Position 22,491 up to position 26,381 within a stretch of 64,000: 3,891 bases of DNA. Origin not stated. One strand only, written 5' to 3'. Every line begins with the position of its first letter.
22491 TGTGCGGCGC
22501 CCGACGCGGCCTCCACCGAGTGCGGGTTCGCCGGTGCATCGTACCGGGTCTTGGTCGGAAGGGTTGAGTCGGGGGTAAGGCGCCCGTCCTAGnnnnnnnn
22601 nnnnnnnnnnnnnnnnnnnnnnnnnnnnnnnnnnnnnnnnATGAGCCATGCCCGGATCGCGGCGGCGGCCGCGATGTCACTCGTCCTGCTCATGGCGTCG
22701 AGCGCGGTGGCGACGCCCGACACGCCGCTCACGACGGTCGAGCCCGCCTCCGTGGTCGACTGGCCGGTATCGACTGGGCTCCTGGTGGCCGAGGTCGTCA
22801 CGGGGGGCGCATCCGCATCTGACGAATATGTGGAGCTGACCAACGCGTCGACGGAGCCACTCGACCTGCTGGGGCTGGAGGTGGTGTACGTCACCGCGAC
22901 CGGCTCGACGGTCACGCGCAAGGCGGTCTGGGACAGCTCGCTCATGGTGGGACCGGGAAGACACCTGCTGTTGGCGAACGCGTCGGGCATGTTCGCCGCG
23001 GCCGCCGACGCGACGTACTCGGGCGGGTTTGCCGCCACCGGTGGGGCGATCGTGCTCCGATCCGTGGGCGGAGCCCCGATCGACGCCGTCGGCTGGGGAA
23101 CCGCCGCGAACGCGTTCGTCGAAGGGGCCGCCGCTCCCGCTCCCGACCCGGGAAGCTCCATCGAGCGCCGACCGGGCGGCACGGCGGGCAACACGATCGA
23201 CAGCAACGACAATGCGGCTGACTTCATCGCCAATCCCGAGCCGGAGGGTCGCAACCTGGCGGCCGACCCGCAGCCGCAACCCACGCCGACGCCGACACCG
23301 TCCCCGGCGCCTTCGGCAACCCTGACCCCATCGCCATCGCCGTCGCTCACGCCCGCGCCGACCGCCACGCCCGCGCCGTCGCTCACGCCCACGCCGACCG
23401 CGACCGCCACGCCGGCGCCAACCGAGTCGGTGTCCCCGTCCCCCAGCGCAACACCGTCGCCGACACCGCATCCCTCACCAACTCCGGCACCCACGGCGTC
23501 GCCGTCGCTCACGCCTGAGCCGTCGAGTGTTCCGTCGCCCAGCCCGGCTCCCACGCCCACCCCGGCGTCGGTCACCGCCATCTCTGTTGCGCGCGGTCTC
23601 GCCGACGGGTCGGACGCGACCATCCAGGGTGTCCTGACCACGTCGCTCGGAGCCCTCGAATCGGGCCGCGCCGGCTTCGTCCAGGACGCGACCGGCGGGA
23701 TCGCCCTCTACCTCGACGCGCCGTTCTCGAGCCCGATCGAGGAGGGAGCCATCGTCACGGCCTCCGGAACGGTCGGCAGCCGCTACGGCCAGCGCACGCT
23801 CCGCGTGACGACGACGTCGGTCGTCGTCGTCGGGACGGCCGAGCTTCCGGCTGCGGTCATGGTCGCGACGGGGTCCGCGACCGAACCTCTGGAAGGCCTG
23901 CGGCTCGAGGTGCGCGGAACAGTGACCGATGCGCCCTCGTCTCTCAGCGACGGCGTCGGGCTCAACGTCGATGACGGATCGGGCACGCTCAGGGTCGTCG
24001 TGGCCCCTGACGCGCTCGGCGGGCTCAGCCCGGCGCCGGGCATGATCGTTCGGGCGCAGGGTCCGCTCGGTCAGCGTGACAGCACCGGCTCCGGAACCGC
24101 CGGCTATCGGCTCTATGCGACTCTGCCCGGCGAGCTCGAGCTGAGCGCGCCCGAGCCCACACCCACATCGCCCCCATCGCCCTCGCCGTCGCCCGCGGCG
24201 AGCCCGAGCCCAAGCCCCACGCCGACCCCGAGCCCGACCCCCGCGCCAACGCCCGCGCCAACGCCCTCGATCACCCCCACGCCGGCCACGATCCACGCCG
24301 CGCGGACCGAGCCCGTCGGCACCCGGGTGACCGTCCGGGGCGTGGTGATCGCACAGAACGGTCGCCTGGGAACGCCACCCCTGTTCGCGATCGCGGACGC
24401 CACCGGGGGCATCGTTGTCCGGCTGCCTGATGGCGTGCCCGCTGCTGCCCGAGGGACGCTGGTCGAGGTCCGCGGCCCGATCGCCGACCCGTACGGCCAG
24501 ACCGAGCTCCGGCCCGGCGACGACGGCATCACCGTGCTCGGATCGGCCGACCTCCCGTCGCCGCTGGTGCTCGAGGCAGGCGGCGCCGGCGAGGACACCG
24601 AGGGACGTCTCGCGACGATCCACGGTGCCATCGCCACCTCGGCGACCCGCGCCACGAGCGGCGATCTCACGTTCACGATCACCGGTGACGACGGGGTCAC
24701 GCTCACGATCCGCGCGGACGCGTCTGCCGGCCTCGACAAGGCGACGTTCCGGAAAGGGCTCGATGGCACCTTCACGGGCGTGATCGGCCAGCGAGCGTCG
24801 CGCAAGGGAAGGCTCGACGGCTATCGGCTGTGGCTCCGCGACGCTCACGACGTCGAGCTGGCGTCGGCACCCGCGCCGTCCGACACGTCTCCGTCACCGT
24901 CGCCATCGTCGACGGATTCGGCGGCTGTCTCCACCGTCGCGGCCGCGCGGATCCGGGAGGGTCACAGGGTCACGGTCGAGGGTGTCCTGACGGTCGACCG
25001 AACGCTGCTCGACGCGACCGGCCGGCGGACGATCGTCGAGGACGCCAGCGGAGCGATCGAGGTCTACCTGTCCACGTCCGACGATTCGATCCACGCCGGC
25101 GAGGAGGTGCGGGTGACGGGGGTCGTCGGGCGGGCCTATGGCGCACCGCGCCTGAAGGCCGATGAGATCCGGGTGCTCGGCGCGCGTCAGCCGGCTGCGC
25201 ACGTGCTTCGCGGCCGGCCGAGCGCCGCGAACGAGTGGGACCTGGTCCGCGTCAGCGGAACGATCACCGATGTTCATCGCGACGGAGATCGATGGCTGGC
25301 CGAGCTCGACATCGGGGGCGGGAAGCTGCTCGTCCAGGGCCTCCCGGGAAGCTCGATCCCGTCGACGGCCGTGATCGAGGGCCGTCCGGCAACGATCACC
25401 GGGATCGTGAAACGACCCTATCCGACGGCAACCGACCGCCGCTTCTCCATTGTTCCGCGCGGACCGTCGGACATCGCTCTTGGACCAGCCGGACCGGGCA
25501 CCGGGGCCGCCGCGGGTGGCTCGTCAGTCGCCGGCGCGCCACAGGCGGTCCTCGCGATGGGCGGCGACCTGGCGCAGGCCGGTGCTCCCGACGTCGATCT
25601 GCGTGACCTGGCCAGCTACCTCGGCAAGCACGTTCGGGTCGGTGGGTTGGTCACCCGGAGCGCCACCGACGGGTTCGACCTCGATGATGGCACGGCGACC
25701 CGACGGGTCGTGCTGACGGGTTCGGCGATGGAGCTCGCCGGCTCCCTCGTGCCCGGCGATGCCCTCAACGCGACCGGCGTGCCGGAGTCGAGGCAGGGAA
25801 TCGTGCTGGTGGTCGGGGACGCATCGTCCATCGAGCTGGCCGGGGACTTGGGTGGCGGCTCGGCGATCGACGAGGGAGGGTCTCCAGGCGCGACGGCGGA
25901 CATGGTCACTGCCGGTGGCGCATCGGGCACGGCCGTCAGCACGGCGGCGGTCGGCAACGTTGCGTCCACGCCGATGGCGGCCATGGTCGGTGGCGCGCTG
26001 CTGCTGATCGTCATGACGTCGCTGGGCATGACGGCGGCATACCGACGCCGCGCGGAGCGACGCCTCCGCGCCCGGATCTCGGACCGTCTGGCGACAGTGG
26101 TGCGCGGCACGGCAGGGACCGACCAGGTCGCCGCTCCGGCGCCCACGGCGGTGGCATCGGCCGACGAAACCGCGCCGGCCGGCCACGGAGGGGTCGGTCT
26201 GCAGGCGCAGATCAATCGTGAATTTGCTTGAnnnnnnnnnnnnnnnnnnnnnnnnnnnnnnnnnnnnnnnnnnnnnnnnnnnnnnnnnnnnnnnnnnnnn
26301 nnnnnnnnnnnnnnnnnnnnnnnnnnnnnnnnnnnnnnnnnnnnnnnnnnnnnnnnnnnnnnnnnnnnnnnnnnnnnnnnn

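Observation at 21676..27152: Surface-anchored LTD + 4x OB-fold protein next to nucleoside phosphorylase: candidate extracellular nucleic-acid capture/scavenging module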

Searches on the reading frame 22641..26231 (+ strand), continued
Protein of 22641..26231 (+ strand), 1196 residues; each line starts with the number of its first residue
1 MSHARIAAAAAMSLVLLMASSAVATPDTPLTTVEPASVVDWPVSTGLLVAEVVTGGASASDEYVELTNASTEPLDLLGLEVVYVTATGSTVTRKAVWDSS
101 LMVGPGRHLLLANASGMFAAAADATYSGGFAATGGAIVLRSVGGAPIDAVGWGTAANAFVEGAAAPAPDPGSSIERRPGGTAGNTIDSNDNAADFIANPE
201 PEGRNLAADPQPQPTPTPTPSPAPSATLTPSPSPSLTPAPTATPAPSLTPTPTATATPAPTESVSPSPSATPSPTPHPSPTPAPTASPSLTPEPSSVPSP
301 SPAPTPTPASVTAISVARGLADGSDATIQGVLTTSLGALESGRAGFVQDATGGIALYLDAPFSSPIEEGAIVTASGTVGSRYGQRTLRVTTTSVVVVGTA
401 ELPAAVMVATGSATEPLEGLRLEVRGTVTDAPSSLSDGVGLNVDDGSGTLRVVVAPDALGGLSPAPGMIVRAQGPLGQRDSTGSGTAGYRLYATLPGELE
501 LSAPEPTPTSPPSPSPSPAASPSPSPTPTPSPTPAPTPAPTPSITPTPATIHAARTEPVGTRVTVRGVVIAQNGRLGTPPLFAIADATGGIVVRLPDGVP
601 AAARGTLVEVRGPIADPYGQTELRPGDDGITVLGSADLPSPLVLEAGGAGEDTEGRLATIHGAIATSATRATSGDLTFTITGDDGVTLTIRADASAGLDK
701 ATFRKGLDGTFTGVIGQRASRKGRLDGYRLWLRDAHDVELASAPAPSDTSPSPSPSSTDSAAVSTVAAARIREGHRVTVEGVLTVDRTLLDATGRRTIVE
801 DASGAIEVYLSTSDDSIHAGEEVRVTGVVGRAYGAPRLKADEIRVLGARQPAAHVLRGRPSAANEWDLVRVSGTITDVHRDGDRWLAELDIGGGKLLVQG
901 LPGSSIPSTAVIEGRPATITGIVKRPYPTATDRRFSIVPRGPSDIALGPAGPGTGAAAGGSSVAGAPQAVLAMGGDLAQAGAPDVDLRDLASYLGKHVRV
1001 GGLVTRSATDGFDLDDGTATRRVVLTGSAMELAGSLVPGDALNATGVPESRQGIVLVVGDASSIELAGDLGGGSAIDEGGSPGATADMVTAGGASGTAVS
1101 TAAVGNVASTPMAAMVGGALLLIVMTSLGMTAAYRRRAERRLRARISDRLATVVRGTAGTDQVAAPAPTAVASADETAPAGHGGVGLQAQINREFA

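Call 39: fold_search(model_id=the predicted structure, library=pdb)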
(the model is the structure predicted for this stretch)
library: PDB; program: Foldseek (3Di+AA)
matches with E <= 10: 1435; with E <= 0.001: 77
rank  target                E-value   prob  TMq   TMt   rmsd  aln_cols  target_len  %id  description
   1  5z7d_B                6.5e-12  1.00  0.08  0.19  21.1       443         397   15  p204HINab-dsDNA complex structure (released 2019-01-30)
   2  5z7d_A                8.8e-11  1.00  0.07  0.19  22.1       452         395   15  p204HINab-dsDNA complex structure (released 2019-01-30)
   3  5z7d_C                2.6e-10  1.00  0.08  0.19  21.2       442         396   14  p204HINab-dsDNA complex structure (released 2019-01-30)
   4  6w6w_A                2.4e-09  1.00  0.09  0.11  29.2       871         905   12  Cryo-EM structure of CST bound to telomeric single-stranded DNA (released 2020-06-03)
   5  8u5y_A                5.1e-07  1.00  0.07  0.11  20.9       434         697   13  human RADX trimer bound to ssDNA (released 2023-10-11)
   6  8u5y_B                2.5e-06  1.00  0.07  0.11  21.7       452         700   11  human RADX trimer bound to ssDNA (released 2023-10-11)
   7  8u5y_C                4.6e-06  1.00  0.07  0.11  21.3       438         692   11  human RADX trimer bound to ssDNA (released 2023-10-11)
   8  4gop_C                5.4e-06  1.00  0.08  0.16  17.0       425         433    8  Structure and Conformational Change of a Replication Protein A Heterotrimer Bound to ssDNA (released 2012-11-28)
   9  1mje_A                8.5e-06  1.00  0.13  0.22  13.1       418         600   11  STRUCTURE OF A BRCA2-DSS1-SSDNA COMPLEX (released 2002-09-27)
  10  5yzw_B                1.6e-05  1.00  0.11  0.43   8.0       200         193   14  Crystal structure of p204 HINb domain (released 2018-12-19)
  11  1iyj_B                2.4e-05  1.00  0.08  0.13  18.1       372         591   10  STRUCTURE OF A BRCA2-DSS1 COMPLEX (released 2002-10-02)
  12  4l5q                  2.9e-05  1.00  0.07  0.35  13.8       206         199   12  Crystal structure of p202 HIN1 (released 2013-07-31)
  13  3u58_C                2.9e-05  1.00  0.09  0.35  11.2       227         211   10  Crystal Structure of the Tetrahymena telomerase processivity factor Teb1 AB (released 2011-12-28)
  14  3u58_B                3.9e-05  1.00  0.09  0.35  10.9       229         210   11  Crystal Structure of the Tetrahymena telomerase processivity factor Teb1 AB (released 2011-12-28)
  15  2fxq                  4.8e-05  1.00  0.06  0.30  20.0       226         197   12  Single-stranded DNA-binding protein from Thermus aquaticus (released 2006-02-14)
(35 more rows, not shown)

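Call 53: find_related_loci(query=A2, collection=genome_contigs, flank=6000)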
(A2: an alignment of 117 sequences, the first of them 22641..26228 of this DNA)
Query A2 (1196 aa) in genome_contigs; peptide patterns used: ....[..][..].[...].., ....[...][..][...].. (x = any residue, [..] = any of these).
598 stretches matched a pattern (row limit reached: there are more); 538 encode a relative of the query (tblastn E <= 1e-3); the best 80 are kept; 80 distinct loci.
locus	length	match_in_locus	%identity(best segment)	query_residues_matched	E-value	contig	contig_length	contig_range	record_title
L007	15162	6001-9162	61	22-1070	0e+0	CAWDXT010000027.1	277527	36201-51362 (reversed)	MAG: uncultured Chloroflexia bacterium isolate MFD05684.bin.2.34 genome assembly, contig: contig_67006, whole genome sho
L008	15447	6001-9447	53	2-1089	0e+0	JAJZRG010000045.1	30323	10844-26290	MAG: Chloroflexi bacterium isolate SKS1.bin7 NODE_2615_length_30323_cov_5.722679, whole genome shotgun sequence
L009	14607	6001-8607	61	299-1164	0e+0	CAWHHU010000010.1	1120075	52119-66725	MAG: uncultured Chloroflexia bacterium isolate MFD01721.bin.1.363 genome assembly, contig: contig_5945, whole genome sho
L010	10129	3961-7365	49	35-1069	0e+0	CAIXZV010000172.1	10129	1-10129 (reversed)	MAG: uncultured Chloroflexi bacterium isolate Umea1p4_bin-051 genome assembly, contig: bin-051:172/638, whole genome sho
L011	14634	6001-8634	59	311-1179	0e+0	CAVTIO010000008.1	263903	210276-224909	MAG: uncultured Chloroflexia bacterium isolate MFD05684.bin.2.188 genome assembly, contig: contig_41337, whole genome sh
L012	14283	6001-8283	64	313-1073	0e+0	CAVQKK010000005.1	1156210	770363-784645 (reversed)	MAG: uncultured Chloroflexia bacterium isolate MFD02416.bin.1.295 genome assembly, contig: contig_3631, whole genome sho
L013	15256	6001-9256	61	1-1069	0e+0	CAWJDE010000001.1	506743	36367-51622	MAG: uncultured Chloroflexia bacterium isolate MFD04944.bin.1.58 genome assembly, contig: contig_15283, whole genome sho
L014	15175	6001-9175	54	39-1079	0e+0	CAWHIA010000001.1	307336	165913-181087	MAG: uncultured Chloroflexia bacterium isolate MFD00392.bin.3.628 genome assembly, contig: contig_11727, whole genome sh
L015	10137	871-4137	48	35-1083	0e+0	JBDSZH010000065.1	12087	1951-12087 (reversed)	MAG: Candidatus Limnocylindrales bacterium isolate cluster1_bin.81 k127_8471482, whole genome shotgun sequence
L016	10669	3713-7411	44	36-1155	0e+0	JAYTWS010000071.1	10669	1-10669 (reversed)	MAG: Chloroflexota bacterium isolate GFS_5822 GFS_5822_70, whole genome shotgun sequence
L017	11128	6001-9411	46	1-1151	0e+0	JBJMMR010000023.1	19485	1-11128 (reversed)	MAG: Chloroflexota bacterium isolate 12C16O_24h_100_P08_coass_bin_12 k141_2548301, whole genome shotgun sequence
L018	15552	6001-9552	47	13-1153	0e+0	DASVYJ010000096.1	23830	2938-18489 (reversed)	MAG TPA_asm: Candidatus Limnocylindrales bacterium isolate SMAG_U2599 k141_878015, whole genome shotgun sequence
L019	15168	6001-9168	50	1-1070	0e+0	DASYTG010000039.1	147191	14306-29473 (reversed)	MAG TPA_asm: Candidatus Limnocylindrales bacterium isolate SMAG_U4561 k141_2360973, whole genome shotgun sequence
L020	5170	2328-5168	48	47-963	0e+0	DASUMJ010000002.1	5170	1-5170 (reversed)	MAG TPA_asm: Candidatus Limnocylindrales bacterium isolate SMAG_U1568 k141_1373690, whole genome shotgun sequence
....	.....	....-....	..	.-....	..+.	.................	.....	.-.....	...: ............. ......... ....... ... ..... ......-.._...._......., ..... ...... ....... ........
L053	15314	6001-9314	47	33-1155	0e+0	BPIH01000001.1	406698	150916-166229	MAG: Chloroflexota bacterium KatS3mg065 DNA, contig_7827, whole genome shotgun sequence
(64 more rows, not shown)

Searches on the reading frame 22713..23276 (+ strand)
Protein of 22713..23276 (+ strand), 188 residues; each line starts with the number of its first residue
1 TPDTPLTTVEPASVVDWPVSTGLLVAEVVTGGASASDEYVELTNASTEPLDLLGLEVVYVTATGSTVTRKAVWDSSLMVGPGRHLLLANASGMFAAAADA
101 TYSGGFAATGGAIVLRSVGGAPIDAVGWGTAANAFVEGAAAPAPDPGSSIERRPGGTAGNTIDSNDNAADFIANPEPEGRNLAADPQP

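Call 6: search_protein_families(library=pfam, proteins=[window:22713-23276:+], max_evalue=10)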
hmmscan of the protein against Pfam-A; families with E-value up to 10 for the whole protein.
seq(188 aa): 1 family
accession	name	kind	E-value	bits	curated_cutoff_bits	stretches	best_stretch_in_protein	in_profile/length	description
PF00932.25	LTD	-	1.5e-10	41.8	34.3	1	22-129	7-108/109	Lamin Tail Domain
